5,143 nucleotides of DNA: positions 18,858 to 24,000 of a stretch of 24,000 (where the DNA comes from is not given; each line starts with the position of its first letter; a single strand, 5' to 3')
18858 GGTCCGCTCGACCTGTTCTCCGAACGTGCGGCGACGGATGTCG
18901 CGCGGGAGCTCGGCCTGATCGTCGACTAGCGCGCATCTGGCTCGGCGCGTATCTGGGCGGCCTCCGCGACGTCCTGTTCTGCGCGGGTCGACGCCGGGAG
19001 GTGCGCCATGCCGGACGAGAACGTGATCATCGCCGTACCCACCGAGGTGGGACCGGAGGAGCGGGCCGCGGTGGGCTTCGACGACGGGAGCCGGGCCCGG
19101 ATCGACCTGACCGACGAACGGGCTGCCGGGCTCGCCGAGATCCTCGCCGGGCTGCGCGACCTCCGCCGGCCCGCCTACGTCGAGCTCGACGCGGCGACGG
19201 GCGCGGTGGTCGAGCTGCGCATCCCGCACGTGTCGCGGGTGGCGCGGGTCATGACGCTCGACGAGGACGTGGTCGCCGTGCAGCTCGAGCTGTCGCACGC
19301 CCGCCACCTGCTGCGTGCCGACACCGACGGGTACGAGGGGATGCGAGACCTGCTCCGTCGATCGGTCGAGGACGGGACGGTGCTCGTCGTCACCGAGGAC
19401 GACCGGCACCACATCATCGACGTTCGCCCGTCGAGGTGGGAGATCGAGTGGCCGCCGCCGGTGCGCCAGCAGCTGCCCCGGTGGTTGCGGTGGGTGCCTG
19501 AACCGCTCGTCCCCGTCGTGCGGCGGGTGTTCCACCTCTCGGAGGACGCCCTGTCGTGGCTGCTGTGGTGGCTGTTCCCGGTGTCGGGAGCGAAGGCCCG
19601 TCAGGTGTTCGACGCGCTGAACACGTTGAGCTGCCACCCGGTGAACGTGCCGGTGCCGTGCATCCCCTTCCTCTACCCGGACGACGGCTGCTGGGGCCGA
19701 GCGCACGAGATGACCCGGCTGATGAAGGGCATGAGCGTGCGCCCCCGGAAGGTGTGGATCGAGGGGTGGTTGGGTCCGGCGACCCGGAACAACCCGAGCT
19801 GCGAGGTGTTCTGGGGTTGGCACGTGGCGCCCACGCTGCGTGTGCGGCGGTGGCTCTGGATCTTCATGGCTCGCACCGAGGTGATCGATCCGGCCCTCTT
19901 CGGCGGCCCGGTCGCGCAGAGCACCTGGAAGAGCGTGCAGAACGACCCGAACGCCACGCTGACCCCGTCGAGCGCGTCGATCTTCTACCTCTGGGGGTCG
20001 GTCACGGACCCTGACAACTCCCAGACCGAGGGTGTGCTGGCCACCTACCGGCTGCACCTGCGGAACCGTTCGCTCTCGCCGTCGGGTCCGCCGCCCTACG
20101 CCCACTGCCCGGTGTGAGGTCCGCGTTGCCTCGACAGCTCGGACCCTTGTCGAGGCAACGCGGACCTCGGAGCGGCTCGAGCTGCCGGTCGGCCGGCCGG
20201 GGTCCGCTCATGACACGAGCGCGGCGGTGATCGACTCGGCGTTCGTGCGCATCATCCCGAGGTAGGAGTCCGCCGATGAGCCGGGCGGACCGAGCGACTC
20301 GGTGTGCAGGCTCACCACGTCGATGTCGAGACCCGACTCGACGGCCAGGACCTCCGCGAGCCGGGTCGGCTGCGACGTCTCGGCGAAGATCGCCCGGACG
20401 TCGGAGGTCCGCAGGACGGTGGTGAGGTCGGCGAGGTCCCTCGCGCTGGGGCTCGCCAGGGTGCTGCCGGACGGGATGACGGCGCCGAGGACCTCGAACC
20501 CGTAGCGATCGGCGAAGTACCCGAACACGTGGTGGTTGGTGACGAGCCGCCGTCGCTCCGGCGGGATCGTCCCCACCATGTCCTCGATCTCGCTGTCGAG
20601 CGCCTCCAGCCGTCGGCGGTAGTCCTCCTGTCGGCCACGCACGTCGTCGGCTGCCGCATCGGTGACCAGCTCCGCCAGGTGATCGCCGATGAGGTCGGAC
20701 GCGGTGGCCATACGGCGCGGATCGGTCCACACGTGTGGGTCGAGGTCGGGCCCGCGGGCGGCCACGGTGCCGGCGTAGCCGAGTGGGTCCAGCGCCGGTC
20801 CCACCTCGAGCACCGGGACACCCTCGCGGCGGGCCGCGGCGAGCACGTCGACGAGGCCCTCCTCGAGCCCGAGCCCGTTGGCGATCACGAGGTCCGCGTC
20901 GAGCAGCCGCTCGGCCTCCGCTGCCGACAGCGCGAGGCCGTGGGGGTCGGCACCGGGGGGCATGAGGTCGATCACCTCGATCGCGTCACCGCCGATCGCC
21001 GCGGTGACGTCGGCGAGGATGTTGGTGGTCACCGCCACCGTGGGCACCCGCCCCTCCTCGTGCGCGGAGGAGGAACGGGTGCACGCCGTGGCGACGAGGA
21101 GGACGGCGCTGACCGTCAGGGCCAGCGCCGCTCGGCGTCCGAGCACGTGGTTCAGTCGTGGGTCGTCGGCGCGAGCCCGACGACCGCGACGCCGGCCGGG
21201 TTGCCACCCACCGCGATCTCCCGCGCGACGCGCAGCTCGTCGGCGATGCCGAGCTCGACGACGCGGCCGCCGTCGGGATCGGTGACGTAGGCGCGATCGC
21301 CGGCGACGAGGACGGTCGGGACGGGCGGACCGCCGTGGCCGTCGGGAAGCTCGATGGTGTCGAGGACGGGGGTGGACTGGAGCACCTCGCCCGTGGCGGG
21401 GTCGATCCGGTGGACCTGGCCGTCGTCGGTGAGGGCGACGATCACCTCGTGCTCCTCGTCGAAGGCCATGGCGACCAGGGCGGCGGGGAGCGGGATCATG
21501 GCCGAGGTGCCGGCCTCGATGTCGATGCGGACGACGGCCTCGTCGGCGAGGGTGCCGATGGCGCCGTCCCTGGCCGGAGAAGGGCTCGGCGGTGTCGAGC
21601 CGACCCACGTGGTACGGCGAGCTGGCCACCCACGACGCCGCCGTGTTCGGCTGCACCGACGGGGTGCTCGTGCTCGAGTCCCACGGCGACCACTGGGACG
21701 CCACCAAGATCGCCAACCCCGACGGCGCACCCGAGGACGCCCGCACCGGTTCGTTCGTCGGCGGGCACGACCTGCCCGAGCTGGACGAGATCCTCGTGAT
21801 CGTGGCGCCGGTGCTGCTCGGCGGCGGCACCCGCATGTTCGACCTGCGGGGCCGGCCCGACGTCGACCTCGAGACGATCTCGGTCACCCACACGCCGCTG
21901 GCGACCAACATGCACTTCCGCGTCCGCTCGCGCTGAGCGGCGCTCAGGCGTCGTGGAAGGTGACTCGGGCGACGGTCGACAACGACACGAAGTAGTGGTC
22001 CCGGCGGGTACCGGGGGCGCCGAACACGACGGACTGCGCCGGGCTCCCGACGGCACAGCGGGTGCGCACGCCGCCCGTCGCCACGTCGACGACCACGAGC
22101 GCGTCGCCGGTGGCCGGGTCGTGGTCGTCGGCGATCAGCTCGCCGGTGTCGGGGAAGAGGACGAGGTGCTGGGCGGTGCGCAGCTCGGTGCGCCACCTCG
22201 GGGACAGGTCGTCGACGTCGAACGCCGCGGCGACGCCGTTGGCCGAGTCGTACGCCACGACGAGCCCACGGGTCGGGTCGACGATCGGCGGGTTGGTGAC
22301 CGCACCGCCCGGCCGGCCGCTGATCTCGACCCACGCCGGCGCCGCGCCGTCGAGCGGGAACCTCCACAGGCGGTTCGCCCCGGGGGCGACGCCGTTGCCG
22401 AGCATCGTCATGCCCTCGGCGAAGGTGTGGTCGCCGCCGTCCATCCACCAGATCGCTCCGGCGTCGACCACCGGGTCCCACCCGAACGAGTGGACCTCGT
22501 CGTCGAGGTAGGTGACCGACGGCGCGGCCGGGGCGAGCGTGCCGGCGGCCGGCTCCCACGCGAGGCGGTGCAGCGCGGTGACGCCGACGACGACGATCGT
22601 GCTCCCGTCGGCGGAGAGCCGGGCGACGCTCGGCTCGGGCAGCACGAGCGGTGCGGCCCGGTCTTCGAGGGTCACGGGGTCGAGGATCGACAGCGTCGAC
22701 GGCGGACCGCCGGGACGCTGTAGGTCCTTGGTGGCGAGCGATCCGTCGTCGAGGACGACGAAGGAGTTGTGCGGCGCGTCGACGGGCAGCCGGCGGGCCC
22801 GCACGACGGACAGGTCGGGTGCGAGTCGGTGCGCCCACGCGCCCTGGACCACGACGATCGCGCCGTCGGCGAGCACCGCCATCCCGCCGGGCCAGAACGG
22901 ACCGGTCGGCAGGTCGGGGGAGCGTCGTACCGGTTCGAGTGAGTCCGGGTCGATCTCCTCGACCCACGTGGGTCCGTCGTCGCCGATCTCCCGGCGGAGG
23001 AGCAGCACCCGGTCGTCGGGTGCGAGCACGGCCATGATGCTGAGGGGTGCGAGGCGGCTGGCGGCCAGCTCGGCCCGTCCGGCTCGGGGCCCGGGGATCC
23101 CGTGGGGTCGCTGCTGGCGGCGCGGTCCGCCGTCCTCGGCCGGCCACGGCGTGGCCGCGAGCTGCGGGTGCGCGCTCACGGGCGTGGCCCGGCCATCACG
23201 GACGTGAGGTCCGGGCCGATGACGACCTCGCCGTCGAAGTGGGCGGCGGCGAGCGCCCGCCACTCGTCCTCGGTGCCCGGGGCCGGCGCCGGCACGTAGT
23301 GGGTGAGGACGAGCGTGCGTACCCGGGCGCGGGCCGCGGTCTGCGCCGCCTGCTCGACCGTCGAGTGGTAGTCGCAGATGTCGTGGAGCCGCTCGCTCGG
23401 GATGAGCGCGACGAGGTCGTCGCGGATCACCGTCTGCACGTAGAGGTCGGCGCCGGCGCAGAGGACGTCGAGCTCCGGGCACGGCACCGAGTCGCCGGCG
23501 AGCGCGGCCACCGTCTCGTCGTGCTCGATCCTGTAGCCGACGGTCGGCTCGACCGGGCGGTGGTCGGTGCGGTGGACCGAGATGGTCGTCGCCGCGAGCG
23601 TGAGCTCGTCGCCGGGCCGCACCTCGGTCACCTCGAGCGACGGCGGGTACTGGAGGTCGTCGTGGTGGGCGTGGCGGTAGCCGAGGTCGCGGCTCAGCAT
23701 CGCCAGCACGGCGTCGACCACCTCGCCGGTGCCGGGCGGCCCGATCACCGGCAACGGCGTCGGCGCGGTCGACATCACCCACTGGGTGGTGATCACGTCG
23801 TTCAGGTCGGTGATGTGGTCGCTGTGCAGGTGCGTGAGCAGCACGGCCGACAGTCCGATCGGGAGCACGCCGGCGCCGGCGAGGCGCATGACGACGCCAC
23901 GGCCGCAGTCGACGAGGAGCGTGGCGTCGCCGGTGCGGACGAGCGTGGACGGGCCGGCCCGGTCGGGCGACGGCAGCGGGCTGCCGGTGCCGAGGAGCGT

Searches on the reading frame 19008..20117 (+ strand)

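Call 47: search_protein_families(library=pfam, proteins=[window:19008-20117:+], max_evalue=0.001)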
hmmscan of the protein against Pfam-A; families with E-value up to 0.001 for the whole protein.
window:19008-20117:+ (369 aa): 1 family
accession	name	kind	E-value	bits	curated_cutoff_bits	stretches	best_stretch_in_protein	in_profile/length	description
PF18626.7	Gln_deamidase_2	-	3.3e-25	88.8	25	1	198-309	2-104/106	Glutaminase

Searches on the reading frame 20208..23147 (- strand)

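Call 47: search_protein_families(library=pfam, proteins=[window:20208-23147:-], max_evalue=0.001)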
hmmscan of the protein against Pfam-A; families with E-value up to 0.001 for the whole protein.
window:20208-23147:- (979 aa): 1 family
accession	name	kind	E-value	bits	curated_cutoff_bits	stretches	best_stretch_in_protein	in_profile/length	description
PF01297.22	ZnuA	-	4.8e-67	226.6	29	1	704-976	1-263/263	Zinc-uptake complex component A periplasmic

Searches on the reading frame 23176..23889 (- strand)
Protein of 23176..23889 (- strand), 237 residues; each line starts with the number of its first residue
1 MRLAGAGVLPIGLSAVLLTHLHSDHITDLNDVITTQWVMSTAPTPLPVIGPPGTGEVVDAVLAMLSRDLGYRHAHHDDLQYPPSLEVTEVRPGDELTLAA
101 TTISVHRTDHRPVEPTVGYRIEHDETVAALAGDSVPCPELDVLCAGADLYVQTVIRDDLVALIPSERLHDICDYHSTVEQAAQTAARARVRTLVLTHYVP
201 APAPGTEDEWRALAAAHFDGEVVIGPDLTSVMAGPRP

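Call 47: search_protein_families(library=pfam, proteins=[window:23176-23889:-], max_evalue=0.001)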
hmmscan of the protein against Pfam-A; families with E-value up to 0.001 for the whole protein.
window:23176-23889:- (237 aa): 2 families
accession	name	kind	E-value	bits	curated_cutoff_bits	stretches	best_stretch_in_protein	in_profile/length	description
PF12706.13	Lactamase_B_2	-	1.1e-19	71.3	27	1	13-198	31-200/200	Beta-lactamase superfamily domain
PF00753.33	Lactamase_B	-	0.00047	20.6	22.7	0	6-55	37-86/196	Metallo-beta-lactamase superfamily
